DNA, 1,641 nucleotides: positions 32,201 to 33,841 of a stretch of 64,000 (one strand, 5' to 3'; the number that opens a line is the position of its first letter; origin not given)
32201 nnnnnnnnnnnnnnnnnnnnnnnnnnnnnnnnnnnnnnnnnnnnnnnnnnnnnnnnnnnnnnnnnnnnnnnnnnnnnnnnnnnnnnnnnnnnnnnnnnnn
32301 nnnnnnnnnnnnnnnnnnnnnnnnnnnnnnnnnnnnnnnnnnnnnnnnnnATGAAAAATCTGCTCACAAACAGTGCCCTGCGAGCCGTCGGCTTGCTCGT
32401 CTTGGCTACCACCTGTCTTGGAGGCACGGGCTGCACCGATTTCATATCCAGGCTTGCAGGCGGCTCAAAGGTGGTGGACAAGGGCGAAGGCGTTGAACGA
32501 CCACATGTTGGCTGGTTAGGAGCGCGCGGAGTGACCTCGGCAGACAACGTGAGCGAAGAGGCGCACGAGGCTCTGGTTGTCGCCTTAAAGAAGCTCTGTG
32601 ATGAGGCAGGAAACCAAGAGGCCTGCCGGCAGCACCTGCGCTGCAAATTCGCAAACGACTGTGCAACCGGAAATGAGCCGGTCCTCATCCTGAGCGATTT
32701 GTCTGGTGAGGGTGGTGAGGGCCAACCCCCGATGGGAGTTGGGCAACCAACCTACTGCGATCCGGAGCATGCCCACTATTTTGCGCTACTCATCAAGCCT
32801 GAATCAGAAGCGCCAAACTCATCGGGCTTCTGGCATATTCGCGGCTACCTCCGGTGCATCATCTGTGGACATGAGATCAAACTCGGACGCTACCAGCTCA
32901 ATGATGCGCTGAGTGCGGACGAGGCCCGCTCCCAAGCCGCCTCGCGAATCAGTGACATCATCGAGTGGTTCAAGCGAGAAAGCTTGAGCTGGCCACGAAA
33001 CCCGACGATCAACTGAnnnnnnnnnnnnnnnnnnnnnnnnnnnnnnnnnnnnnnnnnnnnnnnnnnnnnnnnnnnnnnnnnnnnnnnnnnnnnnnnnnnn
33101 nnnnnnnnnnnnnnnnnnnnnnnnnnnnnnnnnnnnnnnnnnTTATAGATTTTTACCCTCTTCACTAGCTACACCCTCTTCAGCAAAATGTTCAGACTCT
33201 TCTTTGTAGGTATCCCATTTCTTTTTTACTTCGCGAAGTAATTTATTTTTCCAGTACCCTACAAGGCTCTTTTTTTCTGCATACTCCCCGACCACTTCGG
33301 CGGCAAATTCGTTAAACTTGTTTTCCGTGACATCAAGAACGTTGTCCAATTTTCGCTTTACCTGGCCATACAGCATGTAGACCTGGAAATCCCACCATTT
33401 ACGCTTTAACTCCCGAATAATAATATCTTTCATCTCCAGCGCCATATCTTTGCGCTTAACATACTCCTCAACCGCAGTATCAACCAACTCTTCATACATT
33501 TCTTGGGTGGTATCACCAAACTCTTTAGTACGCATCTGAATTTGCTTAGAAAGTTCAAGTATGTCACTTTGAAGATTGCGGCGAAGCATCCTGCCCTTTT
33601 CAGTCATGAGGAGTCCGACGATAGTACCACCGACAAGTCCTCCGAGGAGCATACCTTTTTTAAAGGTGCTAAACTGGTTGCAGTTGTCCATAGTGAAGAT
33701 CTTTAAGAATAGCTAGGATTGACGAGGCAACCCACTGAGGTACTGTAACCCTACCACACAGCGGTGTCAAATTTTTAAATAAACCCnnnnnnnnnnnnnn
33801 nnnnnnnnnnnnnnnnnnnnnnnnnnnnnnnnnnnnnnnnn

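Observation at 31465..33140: Tandem pair of secreted, cysteine-rich orphan proteins with look-alike promoters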

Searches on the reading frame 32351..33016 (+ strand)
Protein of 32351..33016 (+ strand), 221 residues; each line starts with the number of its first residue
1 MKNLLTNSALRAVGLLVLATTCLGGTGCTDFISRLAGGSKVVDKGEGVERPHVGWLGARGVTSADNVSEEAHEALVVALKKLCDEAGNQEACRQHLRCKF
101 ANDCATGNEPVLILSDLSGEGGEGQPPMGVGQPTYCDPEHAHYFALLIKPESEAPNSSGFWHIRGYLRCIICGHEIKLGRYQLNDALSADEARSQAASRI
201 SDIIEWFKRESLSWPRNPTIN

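Call 6: search_protein_families(library=pfam, proteins=[window:32351-33016:+], max_evalue=1)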
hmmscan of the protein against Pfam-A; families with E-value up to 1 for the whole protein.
window:32351-33016:+ (221 aa): 1 family
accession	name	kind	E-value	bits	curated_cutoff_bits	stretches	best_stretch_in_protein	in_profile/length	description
PF25535.1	DUF7919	-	0.00035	21.2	27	1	46-103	17-68/126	Domain of unknown function (DUF7919)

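Call 9: find_homologous_proteins(query=window:32351-33013:+, max_evalue=0.01)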
Query window:32351-33013:+ (221 aa): 1 proteins with E <= 0.01 among 611 candidates.
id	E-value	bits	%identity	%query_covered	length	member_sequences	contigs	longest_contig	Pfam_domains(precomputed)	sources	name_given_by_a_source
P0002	3.4e-148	510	100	100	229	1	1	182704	-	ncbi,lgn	-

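Call 19: search_protein_families(library=ncbifam, proteins=[window:32351-33016:+], max_evalue=1)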
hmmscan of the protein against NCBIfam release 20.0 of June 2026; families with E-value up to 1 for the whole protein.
window:32351-33016:+ (221 aa): 0 families

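Call 20: search_protein_families(library=phrogs, proteins=[window:32351-33016:+], max_evalue=1)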
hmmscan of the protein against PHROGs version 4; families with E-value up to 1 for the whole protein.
window:32351-33016:+ (221 aa): 0 families

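Call 21: search_solved_structures(query=window:32351-33013:+, max_evalue=10)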
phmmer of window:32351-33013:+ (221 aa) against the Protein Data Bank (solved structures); distinct sequences matched with E-value up to 10: 0.

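Call 36: predict_structure(protein=window:32351-33013:+)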
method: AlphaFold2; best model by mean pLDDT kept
length: 221 residues; sequences in the alignment: 1
mean_pLDDT: 42.2   pTM: 0.35
mean pLDDT of the five models: 42.2, 39.2, 38.8, 38.7, 35.9
residues with pLDDT >= 90: 0; 70-90: 3; 50-70: 58; < 50: 160
segments of 3 or more residues with pLDDT < 50: 1-76, 100-144, 170-173, 188-194, 196-204, 210-221
pLDDT, mean of each block of 10 residues (from residue 1): 29 39 36 34 26 25 34 47 60 51 38 32 36 37 50 63 58 55 56 48 47 30 23
secondary structure, 60 per line:
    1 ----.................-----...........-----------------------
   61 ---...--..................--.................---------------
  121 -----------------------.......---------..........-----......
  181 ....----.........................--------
elements in order: H5-21 H27-37 H69-86 H89-105 E144-150 E160-169 E175-184 H189-213

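Call 38: find_related_loci(query=window:32351-33013:+, collection=viral_contigs)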
Query window:32351-33013:+ (221 aa) in viral_contigs; peptide patterns used: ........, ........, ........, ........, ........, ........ (x = any residue, [..] = any of these).
2 stretches matched a pattern, but none encodes a relative of the query by tblastn (E <= 1e-3).

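Call 48: search_protein_representatives(protein=window:32351-33013:+)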
Query: 221 residues. Proteins with E-value up to 0.001 (for the whole library): 2; up to 1e-10: 1; up to 1e-30: 1. The best 2 are listed.
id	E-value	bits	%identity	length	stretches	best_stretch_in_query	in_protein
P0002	1.1e-148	509.8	100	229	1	1-221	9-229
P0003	6.1e-04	36.3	40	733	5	19-71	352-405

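Call 54: search_protein_families(library=padloc, proteins=[window:32351-33016:+], max_evalue=0.01)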
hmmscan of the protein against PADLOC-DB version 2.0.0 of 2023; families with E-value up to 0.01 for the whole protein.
window:32351-33016:+ (221 aa): 0 families

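Call 71: search_dna_similar(query=window:32351-33013:+, collection=plasmids, mode=protein, max_evalue=0.01, max_rows=5)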
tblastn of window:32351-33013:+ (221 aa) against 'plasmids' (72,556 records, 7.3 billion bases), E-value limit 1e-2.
No match.

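Call 73: fold_search(model_id=the predicted structure, library=pdb)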
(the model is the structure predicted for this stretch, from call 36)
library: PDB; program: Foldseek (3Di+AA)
matches with E <= 10: 700; with E <= 0.001: 0
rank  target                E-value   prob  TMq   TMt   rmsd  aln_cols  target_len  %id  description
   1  2ivz_C                2.5e-01  0.69  0.20  0.12   3.6        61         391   15  Structure of TolB in complex with a peptide of the colicin E9 T- domain (released 2006-08-16)
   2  6k39_A                2.5e-01  0.10  0.12  0.16  13.1       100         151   14  Structural analysis of AIMP2-DX2 and HSP70 interaction (released 2019-10-02)
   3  4pwz_B                2.8e-01  0.75  0.21  0.12   3.4        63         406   10  Crystal structure of TolB protein from Yersinia pestis CO92 (released 2014-04-02)
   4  4pwz_A                2.8e-01  0.60  0.20  0.12   4.5        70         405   16  Crystal structure of TolB protein from Yersinia pestis CO92 (released 2014-04-02)
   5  2bzl                  2.9e-01  0.15  0.13  0.12  12.0        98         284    9  CRYSTAL STRUCTURE OF THE HUMAN PROTEIN TYROSINE PHOSPHATASE N14 AT 1. 65 A RESOLUTION (released 2005-09-13)
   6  2ivz_D                3.3e-01  0.72  0.20  0.12   3.5        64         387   16  Structure of TolB in complex with a peptide of the colicin E9 T- domain (released 2006-08-16)
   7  4ani_C                3.3e-01  0.11  0.12  0.07  12.3        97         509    9  Structural basis for the intermolecular communication between DnaK and GrpE in the DnaK chaperone system from Geobacil (released 2012-05-23)
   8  6kip_A                3.5e-01  0.16  0.14  0.11  11.3        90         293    9  Crystal structure of PTPRD phosphatase domain in complex with Liprin-alpha3 tandem SAM domains (released 2020-02-12)
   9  2w8b_B                3.7e-01  0.77  0.21  0.12   3.3        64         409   14  Crystal structure of processed TolB in complex with Pal (released 2009-02-17)
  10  2hqs_B                3.7e-01  0.63  0.20  0.12   3.5        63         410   13  Crystal structure of TolB/Pal complex (released 2007-04-03)
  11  4mlv                  3.7e-01  0.30  0.20  0.16  13.0       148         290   11  Crystal Structure of Bacillus megaterium porphobilinogen deaminase (released 2014-04-02)
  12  5t16_J                3.7e-01  0.13  0.20  0.17  18.7       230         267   11  Crystal structure of yeast RNase III (Rnt1p) complexed with a non-hydrolyzable RNA substrate analog (released 2017-02-08)
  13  7t34                  3.7e-01  0.09  0.13  0.13  17.5       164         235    8  Crystal structure of AtDHDPR1 from Arabidopsis thaliana (released 2022-12-14)
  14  1c5k                  3.9e-01  0.75  0.21  0.12   3.3        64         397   14  THE STRUCTURE OF TOLB, AN ESSENTIAL COMPONENT OF THE TOL-DEPENDENT TRANSLOCATION SYSTEM AND ITS INTERACTIONS WITH THE TR (released 2000-12-06)
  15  2hqs_A                3.9e-01  0.66  0.20  0.12   3.5        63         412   14  Crystal structure of TolB/Pal complex (released 2007-04-03)
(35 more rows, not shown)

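Call 89: search_protein_families(library=pfam, proteins=[window:32435-33013:+], max_evalue=1)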
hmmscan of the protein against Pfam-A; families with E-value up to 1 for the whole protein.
seq(193 aa): 1 family
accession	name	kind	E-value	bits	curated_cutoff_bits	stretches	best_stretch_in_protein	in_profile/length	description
PF25535.1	DUF7919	-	0.00026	21.6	27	1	18-76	17-69/126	Domain of unknown function (DUF7919)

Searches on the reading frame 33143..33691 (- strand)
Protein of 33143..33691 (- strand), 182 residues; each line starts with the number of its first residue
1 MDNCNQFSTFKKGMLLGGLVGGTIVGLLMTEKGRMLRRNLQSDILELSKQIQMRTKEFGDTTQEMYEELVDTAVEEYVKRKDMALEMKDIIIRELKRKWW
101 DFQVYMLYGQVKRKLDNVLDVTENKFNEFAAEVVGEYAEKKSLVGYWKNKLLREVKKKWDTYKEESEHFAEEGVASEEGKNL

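Call 19: search_protein_families(library=ncbifam, proteins=[window:33143-33691:-], max_evalue=1)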
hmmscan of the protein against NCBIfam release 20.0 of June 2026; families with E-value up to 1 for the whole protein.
window:33143-33691:- (182 aa): 4 families
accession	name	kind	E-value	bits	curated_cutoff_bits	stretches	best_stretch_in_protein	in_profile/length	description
NF053524.1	thylo_ssl2009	equivalog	0.0051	17.5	58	1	3-57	3-54/90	ssl2009 family thylakoid membrane protein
NF008152.0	PRK10904.1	equivalog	0.011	15.1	441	1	15-84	31-99/271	adenine-specific DNA-methyltransferase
TIGR02420.1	dksA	equivalog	0.28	11.6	115.5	0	142-176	11-46/110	RNA polymerase-binding protein DksA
NF007155.0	PRK09590.1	equivalog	0.33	11.5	101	1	38-80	47-89/104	PTS cellobiose transporter subunit IIB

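Call 31: find_related_loci(query=window:33146-33691:-, collection=metagenome_contigs, flank=6000)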
Query window:33146-33691:- (182 aa) in metagenome_contigs; peptide patterns used: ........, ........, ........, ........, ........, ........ (x = any residue, [..] = any of these).
82 stretches matched a pattern, but none encodes a relative of the query by tblastn (E <= 1e-3).

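Call 43: search_protein_families(library=pfam, proteins=[window:33143-33691:-], max_evalue=0.01)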
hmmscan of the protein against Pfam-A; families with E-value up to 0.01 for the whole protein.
window:33143-33691:- (182 aa): 1 family
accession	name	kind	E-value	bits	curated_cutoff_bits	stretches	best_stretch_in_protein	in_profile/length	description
PF12732.12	YtxH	-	1.1e-06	29.4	37.5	1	12-72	2-69/71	YtxH-like protein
